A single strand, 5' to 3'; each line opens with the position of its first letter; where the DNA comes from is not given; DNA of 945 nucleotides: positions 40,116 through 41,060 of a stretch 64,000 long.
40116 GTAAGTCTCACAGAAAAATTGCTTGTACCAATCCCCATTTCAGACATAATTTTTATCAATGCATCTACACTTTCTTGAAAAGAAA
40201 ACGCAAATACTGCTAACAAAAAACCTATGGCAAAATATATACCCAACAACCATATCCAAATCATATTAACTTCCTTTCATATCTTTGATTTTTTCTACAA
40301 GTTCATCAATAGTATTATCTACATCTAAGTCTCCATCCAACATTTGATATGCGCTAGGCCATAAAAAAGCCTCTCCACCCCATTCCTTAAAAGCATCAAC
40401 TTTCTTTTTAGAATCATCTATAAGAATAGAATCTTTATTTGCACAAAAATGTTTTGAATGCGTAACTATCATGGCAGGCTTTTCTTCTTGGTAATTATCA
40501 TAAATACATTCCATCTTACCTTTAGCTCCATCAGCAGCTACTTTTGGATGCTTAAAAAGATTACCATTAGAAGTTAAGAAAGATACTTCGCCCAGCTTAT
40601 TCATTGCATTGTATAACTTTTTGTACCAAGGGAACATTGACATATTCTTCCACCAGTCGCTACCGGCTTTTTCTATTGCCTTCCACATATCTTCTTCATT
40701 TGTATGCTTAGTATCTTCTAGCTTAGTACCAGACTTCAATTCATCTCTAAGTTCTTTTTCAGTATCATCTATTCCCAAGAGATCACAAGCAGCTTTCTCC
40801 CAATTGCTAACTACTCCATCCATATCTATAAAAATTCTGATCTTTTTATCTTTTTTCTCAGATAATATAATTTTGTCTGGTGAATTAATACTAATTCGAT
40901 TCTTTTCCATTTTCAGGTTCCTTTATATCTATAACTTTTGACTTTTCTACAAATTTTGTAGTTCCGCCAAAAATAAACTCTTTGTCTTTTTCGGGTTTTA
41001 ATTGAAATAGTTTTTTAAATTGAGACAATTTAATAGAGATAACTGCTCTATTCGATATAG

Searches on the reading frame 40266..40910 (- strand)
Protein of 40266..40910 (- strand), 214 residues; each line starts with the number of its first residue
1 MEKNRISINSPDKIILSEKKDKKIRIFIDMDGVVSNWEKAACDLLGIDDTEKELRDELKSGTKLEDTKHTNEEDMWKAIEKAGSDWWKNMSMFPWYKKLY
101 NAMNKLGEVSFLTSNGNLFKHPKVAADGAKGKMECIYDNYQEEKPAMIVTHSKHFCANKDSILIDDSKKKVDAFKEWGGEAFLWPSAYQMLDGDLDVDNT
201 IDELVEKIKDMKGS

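Call 14: find_related_loci(query=window:40266-40910:-, collection=viral_contigs, flank=4000)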
Query window:40266-40910:- (214 aa) in viral_contigs; peptide patterns used: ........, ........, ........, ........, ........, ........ (x = any residue, [..] = any of these).
8 stretches matched a pattern, but none encodes a relative of the query by tblastn (E <= 1e-3).

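Call 17: search_protein_families(library=pfam, proteins=[window:40266-40910:-], max_evalue=0.01)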
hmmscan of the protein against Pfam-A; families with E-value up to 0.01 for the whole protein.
window:40266-40910:- (214 aa): 1 family
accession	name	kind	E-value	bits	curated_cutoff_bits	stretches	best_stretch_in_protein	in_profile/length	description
PF06941.18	NT5C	-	5e-05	23.7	24.8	1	24-175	3-144/180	5' nucleotidase, deoxy (Pyrimidine), cytosolic type C protein (NT5C)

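Call 18: search_protein_families(library=phrogs, proteins=[window:40266-40910:-], max_evalue=0.001)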
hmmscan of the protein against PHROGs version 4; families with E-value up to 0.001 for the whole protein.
window:40266-40910:- (214 aa): 2 families
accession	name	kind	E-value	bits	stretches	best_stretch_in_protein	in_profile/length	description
phrog_2643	-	moron, auxiliary metabolic gene and host takeover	1.4e-16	61.6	1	21-184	4-156/182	5'-3' deoxyribonucleotidase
phrog_420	-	unknown function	2.9e-12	47.7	1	17-190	7-181/267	unknown function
